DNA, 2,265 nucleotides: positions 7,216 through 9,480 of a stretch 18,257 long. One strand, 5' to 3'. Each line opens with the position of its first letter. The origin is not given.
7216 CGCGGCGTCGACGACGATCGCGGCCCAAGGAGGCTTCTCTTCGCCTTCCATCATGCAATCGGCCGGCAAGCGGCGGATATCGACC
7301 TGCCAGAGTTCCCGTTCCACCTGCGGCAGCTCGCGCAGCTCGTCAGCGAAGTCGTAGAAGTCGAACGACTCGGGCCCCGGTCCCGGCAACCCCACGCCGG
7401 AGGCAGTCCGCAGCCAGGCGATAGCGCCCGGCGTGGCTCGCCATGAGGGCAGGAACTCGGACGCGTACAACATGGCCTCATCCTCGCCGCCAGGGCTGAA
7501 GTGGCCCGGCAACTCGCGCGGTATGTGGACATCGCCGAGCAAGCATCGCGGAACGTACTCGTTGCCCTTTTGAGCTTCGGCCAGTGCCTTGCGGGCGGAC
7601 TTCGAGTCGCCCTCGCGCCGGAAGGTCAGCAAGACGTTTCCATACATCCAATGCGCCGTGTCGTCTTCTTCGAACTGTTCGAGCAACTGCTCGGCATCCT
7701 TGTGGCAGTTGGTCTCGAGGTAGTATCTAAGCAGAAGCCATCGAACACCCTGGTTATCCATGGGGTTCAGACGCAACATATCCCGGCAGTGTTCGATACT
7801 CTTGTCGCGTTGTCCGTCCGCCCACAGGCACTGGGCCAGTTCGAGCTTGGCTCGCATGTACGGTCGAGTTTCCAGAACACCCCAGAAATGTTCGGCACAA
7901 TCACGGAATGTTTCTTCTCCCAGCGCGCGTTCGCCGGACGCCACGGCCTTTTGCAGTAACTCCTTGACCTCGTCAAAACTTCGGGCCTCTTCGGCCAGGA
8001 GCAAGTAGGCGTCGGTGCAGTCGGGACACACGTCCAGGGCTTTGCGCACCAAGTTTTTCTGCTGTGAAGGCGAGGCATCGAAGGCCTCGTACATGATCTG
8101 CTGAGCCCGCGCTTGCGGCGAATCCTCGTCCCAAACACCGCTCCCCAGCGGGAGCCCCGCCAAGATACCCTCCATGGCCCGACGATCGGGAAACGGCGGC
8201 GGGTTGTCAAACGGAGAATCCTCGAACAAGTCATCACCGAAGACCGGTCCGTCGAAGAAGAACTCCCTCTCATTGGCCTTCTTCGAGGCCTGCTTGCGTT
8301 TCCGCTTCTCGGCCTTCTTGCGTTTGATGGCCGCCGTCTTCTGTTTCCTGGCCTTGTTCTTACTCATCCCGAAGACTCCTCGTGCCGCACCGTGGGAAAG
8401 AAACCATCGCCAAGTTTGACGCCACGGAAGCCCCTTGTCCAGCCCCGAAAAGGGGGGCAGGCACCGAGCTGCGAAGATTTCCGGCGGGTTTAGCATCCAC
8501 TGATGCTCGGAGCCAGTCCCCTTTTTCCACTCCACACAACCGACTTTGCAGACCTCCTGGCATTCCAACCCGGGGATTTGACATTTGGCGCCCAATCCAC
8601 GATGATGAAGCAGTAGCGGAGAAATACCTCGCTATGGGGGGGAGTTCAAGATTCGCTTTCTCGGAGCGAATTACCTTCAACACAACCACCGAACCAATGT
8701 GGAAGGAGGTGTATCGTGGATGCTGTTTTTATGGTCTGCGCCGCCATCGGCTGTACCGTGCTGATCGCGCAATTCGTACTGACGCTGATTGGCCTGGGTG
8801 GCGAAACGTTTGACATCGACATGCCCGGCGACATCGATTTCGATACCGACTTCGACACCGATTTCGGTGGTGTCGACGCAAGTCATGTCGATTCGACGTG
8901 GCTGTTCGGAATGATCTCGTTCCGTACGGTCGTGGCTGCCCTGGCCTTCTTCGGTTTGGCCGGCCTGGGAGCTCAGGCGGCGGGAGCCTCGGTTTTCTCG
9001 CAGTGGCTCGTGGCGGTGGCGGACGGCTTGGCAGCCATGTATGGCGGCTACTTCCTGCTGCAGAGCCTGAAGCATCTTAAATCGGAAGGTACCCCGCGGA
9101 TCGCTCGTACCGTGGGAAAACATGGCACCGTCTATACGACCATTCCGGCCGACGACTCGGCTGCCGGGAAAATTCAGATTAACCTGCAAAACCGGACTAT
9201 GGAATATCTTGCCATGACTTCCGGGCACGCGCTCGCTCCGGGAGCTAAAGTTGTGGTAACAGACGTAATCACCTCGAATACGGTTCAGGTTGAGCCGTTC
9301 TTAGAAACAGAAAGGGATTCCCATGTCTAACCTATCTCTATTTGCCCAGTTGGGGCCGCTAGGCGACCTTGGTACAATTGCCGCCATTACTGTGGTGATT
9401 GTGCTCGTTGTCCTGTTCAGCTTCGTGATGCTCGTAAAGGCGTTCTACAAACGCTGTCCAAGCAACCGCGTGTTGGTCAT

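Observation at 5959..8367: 803-aa protein: polybasic N-terminus, ST7-like TPR half, and a triplicated unknown domain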

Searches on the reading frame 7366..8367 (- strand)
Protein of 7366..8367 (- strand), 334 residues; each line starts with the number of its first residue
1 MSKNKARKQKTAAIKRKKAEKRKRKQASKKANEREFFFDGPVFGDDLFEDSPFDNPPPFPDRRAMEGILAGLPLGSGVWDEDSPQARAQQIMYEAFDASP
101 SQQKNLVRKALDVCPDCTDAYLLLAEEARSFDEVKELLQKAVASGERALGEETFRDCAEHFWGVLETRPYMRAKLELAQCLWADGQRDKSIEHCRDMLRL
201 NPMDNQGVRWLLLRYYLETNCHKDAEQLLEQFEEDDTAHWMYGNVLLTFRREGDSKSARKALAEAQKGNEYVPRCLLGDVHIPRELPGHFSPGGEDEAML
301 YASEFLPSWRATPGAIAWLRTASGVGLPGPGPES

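Call 57: search_protein_families(library=pfam, proteins=[window:7366-8367:-], max_evalue=10)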
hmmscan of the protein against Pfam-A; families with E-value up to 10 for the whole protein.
seq(334 aa): 10 families
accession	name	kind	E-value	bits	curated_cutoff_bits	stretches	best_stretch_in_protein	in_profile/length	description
PF04184.18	ST7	-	1.1e-10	41.1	24.3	1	80-320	158-420/533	ST7 protein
PF13428.12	TPR_14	-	1.5e-06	28.7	23.5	2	172-204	2-33/44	Tetratricopeptide repeat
PF13432.12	TPR_16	-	1.2e-05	26.1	32.7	2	155-202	14-62/65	Tetratricopeptide repeat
PF14559.12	TPR_19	-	0.00013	22.6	25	2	181-232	1-51/68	Tetratricopeptide repeat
PF00515.34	TPR_1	-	0.07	13.4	27.8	1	175-202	5-32/34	Tetratricopeptide repeat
PF07719.23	TPR_2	-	0.1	13.2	27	1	175-202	5-32/34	Tetratricopeptide repeat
PF13181.12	TPR_8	-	0.51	11.1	25.7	1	173-202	3-32/34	Tetratricopeptide repeat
PF13424.12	TPR_12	-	1.4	9.6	30.1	1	173-230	5-69/77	Tetratricopeptide repeat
PF02064.20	MAS20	-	2.2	8.8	27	0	130-162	70-102/132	MAS20 protein import receptor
PF13374.12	TPR_10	-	5.8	7.5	27.5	0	135-152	22-39/42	Tetratricopeptide repeat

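Call 100: search_solved_structures(query=A5, max_evalue=10, show_alignments=2)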
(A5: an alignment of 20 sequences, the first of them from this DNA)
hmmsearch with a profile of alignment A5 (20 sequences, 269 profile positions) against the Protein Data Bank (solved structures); distinct sequences matched with E-value up to 10: 84 (the best 60 are shown).
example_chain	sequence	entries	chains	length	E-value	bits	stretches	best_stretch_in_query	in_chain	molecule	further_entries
9qhb_A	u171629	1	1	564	6.1e-13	51.7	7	41-208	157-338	Engineered tetratricopeptide repeat protein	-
6eou_A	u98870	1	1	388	3.1e-12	49.4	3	46-145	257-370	UDP-N-acetylglucosamine--peptide N-acetylglucosaminyltransferase 110 kDa subunit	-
1w3b_A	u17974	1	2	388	3.4e-12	49.3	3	46-145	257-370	UDP-N-ACETYLGLUCOSAMINE--PEPTIDE N-ACETYLGLUCOSAMINYLTRANSFERASE 110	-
8bu0_A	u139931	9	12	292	1.8e-11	46.9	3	38-145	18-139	Consensus tetratricopeptide repeat protein | Crystal structure of an 8-repeat consensus TPR superhelix with Zinc. | Monomer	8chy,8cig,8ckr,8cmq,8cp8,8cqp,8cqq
7yeh_B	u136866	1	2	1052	1.9e-10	43.5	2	46-145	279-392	UDP-N-acetylglucosamine--peptide N-acetylglucosaminyltransferase 110 kDa subunit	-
7yea_A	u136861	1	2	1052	2e-10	43.4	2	46-145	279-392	UDP-N-acetylglucosamine--peptide N-acetylglucosaminyltransferase 110 kDa subunit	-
7ntf_A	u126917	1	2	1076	3.8e-10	42.5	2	46-145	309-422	Isoform 1 of UDP-N-acetylglucosamine--peptide N-acetylglucosaminyltransferase 110 kDa subu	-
7obi_A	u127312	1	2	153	2e-08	36.9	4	118-148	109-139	CTPR-rv4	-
9qhc_A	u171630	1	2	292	3.4e-08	36.1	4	38-145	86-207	Engineered tetratricopeptide repeat protein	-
6een_C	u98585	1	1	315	1.4e-07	34.1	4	118-207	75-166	Designer Pentatricopeptide Protein dPPR10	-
5i9d_A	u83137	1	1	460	5e-07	32.3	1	119-209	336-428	pentatricopeptide repeat protein dPPR-U8A2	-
8ch0_A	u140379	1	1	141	5.1e-07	32.3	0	119-146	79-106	Consensus tetratricopeptide repeat protein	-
2fo7_A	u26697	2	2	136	5.8e-07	32.1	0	119-146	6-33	SYNTHETIC CONSENSUS TPR PROTEIN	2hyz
9gzg_A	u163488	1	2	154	1.2e-06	31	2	26-87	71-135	Engineered CTPR protein with glutamic acids for conductivity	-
1na0_A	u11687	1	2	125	1.5e-06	30.7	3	118-147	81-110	designed protein CTPR3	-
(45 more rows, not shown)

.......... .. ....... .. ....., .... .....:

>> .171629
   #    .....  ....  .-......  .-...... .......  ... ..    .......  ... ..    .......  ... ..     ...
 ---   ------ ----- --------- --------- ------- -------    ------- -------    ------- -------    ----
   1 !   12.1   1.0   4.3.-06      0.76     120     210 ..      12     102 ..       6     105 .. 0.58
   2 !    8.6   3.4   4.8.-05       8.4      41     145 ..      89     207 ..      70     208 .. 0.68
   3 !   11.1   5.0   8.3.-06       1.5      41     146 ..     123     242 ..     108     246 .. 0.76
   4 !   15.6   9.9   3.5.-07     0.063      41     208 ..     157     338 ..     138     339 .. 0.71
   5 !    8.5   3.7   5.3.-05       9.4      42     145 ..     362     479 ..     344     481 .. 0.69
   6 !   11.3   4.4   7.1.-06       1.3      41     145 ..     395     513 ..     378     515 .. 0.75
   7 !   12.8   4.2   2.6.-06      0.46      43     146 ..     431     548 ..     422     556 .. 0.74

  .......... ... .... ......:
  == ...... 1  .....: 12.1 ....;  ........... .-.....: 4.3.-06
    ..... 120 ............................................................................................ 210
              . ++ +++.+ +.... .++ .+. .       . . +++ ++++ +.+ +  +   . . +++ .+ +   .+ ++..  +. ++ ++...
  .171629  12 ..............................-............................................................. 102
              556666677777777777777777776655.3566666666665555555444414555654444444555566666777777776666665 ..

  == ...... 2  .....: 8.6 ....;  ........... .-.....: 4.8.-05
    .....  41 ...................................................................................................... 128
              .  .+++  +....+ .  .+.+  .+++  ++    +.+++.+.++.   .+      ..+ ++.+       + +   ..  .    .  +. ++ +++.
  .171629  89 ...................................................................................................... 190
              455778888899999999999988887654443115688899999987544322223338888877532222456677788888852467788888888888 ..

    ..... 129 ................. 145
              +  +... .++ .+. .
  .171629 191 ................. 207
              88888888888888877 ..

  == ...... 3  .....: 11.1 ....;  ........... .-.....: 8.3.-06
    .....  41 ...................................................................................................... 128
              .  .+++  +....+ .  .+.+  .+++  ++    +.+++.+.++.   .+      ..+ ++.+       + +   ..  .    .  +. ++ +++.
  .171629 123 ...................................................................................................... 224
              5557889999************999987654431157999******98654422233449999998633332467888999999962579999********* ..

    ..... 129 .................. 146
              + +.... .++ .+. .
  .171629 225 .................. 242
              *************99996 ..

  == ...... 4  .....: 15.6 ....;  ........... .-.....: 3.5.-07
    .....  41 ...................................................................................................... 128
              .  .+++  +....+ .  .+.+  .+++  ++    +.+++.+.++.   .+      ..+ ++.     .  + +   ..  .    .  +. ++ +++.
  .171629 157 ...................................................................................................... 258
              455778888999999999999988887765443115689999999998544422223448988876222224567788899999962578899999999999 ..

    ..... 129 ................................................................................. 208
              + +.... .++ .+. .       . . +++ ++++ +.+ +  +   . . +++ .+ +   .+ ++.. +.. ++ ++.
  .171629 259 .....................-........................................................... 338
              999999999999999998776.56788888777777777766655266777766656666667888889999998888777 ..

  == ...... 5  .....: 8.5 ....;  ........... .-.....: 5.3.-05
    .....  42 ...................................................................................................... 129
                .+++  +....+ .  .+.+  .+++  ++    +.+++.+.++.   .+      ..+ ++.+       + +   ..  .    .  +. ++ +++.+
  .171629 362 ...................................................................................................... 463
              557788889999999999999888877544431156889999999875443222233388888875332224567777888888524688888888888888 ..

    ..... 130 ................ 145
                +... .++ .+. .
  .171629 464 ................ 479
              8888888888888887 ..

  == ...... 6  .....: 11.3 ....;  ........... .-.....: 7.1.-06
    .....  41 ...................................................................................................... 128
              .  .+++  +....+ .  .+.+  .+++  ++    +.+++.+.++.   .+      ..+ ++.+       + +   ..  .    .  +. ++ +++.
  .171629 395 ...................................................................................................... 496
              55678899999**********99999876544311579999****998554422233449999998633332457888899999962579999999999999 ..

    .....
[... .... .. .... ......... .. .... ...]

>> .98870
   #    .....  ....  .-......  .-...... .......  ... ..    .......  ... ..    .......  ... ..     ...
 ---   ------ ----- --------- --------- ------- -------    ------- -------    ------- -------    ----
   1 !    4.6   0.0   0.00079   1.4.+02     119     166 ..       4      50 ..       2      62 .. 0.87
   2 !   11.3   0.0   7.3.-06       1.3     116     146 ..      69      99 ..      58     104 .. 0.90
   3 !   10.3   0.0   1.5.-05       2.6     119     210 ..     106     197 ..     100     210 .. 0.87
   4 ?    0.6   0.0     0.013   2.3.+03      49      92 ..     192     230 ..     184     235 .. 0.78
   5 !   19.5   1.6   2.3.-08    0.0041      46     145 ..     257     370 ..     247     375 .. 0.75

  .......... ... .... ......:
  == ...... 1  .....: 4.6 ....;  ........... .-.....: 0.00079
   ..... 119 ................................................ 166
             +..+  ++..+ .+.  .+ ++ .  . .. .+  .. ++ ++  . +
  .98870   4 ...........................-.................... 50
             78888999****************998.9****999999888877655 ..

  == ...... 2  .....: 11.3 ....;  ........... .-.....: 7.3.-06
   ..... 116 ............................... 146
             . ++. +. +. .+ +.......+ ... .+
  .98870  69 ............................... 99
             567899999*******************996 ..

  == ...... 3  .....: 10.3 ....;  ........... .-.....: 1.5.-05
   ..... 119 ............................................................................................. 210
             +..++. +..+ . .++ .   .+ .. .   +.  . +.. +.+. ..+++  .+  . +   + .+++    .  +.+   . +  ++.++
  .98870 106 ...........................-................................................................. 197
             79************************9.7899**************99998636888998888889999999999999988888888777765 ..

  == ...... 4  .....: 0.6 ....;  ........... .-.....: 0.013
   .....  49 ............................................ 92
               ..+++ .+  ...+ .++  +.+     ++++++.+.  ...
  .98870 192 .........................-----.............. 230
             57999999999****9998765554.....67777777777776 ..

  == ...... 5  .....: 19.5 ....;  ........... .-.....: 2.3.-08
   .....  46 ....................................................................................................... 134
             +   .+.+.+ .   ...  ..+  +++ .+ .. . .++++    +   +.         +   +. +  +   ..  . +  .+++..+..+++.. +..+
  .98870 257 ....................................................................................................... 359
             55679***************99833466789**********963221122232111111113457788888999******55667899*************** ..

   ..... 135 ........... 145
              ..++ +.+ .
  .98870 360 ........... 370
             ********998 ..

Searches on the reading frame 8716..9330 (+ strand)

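Call 8: search_protein_families(library=pfam, proteins=[window:8716-9330:+], max_evalue=0.01)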
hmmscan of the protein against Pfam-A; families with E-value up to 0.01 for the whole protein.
window:8716-9330:+ (204 aa): 1 family
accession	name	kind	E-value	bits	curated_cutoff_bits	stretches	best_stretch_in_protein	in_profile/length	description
PF21001.2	YqiJ_N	-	0.0047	17.6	23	1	4-108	3-108/116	Inner membrane protein YqiJ, N-terminal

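Call 104: search_protein_families(library=pfam, proteins=[window:8716-9330:+], max_evalue=0.01)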
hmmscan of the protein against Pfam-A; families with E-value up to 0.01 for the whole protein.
window:8716-9330:+ (204 aa): 1 family
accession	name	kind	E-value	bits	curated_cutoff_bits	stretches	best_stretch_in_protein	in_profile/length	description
PF21001.2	YqiJ_N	-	0.0047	17.6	23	1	4-108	3-108/116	Inner membrane protein YqiJ, N-terminal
